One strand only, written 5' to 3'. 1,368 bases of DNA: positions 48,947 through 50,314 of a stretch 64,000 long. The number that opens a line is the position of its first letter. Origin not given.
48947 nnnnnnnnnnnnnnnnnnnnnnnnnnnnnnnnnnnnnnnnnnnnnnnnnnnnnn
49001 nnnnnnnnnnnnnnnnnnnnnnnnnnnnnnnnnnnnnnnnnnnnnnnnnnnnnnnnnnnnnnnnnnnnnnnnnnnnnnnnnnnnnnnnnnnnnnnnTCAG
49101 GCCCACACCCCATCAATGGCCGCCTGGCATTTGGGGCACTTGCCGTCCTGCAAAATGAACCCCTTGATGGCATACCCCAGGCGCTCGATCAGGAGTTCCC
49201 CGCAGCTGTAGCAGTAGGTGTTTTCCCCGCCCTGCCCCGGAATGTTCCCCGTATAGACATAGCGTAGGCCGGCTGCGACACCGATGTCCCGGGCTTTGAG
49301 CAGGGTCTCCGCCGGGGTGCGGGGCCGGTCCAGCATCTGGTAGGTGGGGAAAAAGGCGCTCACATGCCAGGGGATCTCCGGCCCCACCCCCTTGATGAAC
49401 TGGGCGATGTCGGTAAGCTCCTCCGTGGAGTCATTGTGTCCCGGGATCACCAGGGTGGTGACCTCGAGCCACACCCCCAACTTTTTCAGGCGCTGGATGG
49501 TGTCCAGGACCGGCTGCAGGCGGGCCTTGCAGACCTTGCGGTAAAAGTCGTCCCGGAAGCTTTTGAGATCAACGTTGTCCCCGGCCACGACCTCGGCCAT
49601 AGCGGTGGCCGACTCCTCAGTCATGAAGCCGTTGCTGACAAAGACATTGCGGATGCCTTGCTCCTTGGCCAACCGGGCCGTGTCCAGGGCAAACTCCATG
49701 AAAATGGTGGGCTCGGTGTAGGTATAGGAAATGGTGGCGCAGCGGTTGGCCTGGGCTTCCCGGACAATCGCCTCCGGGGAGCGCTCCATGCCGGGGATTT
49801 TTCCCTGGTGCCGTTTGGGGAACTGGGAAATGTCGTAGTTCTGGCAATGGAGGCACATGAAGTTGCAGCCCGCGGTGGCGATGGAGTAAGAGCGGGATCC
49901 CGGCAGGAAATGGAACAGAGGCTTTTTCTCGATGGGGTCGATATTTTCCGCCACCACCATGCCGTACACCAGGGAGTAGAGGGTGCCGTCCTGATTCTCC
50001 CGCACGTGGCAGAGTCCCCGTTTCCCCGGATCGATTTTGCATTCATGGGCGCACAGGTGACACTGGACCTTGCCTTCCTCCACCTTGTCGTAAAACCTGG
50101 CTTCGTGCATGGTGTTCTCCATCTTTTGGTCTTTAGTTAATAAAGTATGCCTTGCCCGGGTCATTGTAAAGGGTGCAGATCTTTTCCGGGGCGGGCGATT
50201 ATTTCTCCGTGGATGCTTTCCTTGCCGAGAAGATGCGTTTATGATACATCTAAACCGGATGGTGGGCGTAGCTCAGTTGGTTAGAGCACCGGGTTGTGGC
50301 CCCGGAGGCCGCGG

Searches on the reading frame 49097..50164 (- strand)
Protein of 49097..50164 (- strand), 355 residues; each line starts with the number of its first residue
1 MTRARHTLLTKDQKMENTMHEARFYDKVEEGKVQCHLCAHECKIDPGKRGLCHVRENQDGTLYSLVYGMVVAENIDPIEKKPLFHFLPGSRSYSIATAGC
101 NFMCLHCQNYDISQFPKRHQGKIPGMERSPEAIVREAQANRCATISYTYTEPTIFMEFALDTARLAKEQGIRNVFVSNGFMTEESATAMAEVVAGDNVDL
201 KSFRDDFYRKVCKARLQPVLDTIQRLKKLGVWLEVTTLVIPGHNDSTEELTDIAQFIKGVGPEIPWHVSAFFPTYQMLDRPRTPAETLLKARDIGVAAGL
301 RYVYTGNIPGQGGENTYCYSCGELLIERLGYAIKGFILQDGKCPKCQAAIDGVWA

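Call 6: search_protein_families(library=pfam, proteins=[window:49097-50164:-], max_evalue=0.001)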
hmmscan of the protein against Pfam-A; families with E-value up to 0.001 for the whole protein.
window:49097-50164:- (355 aa): 1 family
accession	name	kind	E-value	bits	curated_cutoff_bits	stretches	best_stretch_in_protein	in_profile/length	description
PF04055.27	Radical_SAM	-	2.5e-25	90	29.5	1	96-250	3-162/166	Radical SAM superfamily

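Call 47: find_related_loci(query=window:49097-50164:-, collection=genome_contigs, flank=10000)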
Query window:49097-50164:- (355 aa) in genome_contigs; peptide patterns used: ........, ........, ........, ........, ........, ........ (x = any residue, [..] = any of these).
262 stretches matched a pattern; 230 encode a relative of the query (tblastn E <= 1e-3); the best 80 are kept; 80 distinct loci.
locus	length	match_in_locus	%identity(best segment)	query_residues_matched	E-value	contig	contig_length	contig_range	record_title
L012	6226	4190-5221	91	11-354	0e+0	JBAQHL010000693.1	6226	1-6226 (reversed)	MAG: Desulfobaccales bacterium isolate MFD09338_ilm_asm_bin2 k127_162984, whole genome shotgun sequence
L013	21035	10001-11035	88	11-355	0e+0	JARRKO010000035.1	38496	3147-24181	MAG: Syntrophobacterales bacterium isolate Spart_048_MAG scaffold_1092, whole genome shotgun sequence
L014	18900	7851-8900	87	6-355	0e+0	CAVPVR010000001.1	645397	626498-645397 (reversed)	MAG: uncultured delta proteobacterium isolate MFD09964.bin.1.66 genome assembly, contig: contig_1097, whole genome shotg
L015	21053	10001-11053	86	8-354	0e+0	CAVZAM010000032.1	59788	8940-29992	MAG: uncultured delta proteobacterium isolate MFD01872.bin.1.196 genome assembly, contig: contig_64021, whole genome sho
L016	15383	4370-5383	79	17-354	0e+0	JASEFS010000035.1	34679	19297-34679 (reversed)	MAG: Deltaproteobacteria bacterium isolate Yes49-14 NODE_463_length_34679_cov_7.468490, whole genome shotgun sequence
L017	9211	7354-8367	79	17-354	0e+0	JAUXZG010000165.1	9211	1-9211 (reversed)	MAG: Desulfobaccales bacterium isolate C18_maxbin.032 C18_k141_223272, whole genome shotgun sequence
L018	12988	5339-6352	79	18-355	0e+0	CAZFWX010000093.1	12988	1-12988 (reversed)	MAG TPA_asm: uncultured Desulfobacterales bacterium isolate binchicken_co107_460 genome assembly, contig: NODE_11156_len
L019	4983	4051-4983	86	8-318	0e+0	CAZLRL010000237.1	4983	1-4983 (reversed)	MAG TPA_asm: uncultured Desulfobacterales bacterium isolate SRP141376_co1_66 genome assembly, contig: NODE_26965_length_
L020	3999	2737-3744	77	19-354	0e+0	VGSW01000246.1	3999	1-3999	MAG: Deltaproteobacteria bacterium isolate K_DeepCast_300m_m2_211 K_DeepCast_300m_m2_211_Ga0194111_10044465, whole genom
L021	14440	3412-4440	77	12-354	0e+0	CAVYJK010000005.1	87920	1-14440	MAG: uncultured delta proteobacterium isolate MFD01299.bin.2.17 genome assembly, contig: contig_108834, whole genome sho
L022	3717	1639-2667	76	12-354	0e+0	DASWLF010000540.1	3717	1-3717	MAG TPA_asm: Desulfobaccales bacterium isolate SMAG_U2941 k141_853892, whole genome shotgun sequence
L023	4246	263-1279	76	18-354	0e+0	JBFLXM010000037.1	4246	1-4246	MAG: Thermodesulfobacteriota bacterium isolate MAG058 MAG058_37, whole genome shotgun sequence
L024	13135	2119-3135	76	18-354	0e+0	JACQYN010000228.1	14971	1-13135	MAG: Deltaproteobacteria bacterium isolate NC_groundwater_1542_Pr4_S-0.65um_58_23 SR1-18-Sp65_coassembly_scaffold_468355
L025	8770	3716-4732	76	18-354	0e+0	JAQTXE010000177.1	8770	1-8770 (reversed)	MAG: Syntrophales bacterium isolate STC_127 NODE_19969_length_8770_cov_3.139998_Sandtown_C, whole genome shotgun sequenc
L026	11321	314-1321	77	19-354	0e+0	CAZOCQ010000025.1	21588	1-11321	MAG TPA_asm: uncultured Desulfobacca sp. isolate binchicken_co107_299 genome assembly, contig: NODE_6067_length_21588_co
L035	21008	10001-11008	76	19-354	6e-180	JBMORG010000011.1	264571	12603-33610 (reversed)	MAG: Thermodesulfobacteriota bacterium isolate Betzabe_MAG174 MAG174_11, whole genome shotgun sequence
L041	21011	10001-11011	75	18-354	2e-178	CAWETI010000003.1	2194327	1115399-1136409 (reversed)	MAG: uncultured delta proteobacterium isolate MFD01476.bin.2.41 genome assembly, contig: contig_21928, whole genome shot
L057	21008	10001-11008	75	19-354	4e-174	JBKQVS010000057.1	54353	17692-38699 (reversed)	MAG: Desulfobaccales bacterium isolate SEr3G3H3I__bin_140 SEr3G3H3I_000000146834, whole genome shotgun sequence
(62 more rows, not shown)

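Call 111: search_protein_families(library=pfam, proteins=[L035:379-1518:+, L035:2637-4430:+, L035:4572-5972:+, L035:7692-8828:+, L057:1074-2267:+, L057:3389-5002:+, L057:7089-8273:-, L041:557-2926:+, L041:4175-7252:+, L041:7366-7998:+], max_evalue=0.0001)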
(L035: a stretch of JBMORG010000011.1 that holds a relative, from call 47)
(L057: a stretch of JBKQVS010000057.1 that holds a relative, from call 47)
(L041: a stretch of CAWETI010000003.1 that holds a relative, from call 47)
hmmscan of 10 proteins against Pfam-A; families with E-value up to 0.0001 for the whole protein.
L035:379-1518:+ (379 aa): 1 family
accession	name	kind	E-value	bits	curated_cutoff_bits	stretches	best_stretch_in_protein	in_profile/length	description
PF00589.27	Phage_integrase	-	8.8e-30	104.2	27.1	1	188-348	3-170/172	Phage integrase family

L035:2637-4430:+ (597 aa): 2 families
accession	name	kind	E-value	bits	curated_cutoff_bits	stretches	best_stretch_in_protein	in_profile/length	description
PF13481.12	AAA_25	-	1.6e-25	90.3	27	1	297-458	24-193/195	AAA domain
PF06745.19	ATPase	-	2.9e-08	33.8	26.6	1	402-504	113-207/231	KaiC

L035:4572-5972:+ (466 aa): 4 families
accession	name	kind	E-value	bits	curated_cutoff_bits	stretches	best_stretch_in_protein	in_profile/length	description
PF04851.21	ResIII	-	1.1e-25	90.8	22.5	1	116-255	3-162/164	Type III restriction enzyme, res subunit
PF00270.35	DEAD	-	2.1e-14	54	26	1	120-255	3-160/167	DEAD/DEAH box helicase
PF00271.37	Helicase_C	-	1.6e-10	41.7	23.5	1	336-432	13-108/110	Helicase conserved C-terminal domain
PF00176.29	SNF2-rel_dom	-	4.4e-06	26.4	24.9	1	121-258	2-166/290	SNF2-related domain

L035:7692-8828:+ (378 aa): 1 family
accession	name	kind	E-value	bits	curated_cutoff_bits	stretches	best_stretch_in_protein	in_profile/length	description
PF05065.19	Phage_capsid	-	2.7e-77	260.4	24.2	1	93-374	1-279/280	Phage capsid family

L057:1074-2267:+ (397 aa): 1 family
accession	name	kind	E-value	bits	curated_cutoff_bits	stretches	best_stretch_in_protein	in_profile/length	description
PF00589.27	Phage_integrase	-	4.9e-30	105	27.1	1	205-366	3-170/172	Phage integrase family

L057:3389-5002:+ (537 aa): 3 families
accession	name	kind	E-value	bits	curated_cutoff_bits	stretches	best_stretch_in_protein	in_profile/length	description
PF13481.12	AAA_25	-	6.7e-24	85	27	1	220-393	14-194/195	AAA domain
PF00772.26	DnaB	-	5.1e-21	75.1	23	1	65-161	6-101/103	DnaB-like helicase N terminal domain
PF06745.19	ATPase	-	9.2e-06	25.6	26.6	1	231-440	10-209/231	KaiC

L057:7089-8273:- (394 aa): 0 families

L041:557-2926:+ (789 aa): 4 families
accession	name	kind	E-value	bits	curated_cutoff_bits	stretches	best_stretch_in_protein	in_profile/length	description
PF08706.16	D5_N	-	2.9e-36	125.3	22.4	1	349-500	1-144/145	D5 N terminal like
PF22763.1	NrS1-1_pol-like_HBD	-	2.2e-27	95.1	27.9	1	246-305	2-62/64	NrS-1 polymerase HBD domain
PF19263.5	DUF5906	-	3.2e-09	37.9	27.6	1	530-646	1-114/114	Family of unknown function (DUF5906)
PF03288.22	Pox_D5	-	3.1e-07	31.2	21.4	1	707-756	1-50/86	Poxvirus D5 protein-like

L041:4175-7252:+ (1025 aa): 3 families
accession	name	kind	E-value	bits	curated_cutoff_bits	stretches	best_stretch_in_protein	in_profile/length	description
PF18135.7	Type_ISP_C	-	8e-58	196.6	25.9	1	687-979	2-317/342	Type ISP C-terminal specificity domain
PF02384.22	N6_Mtase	-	6.5e-07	29.4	20.4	1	314-498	8-137/311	N-6 DNA Methylase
PF07669.17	Eco57I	-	5.4e-05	23.8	25.3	0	489-576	77-150/171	Eco57I restriction-modification methylase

L041:7366-7998:+ (210 aa): 0 families
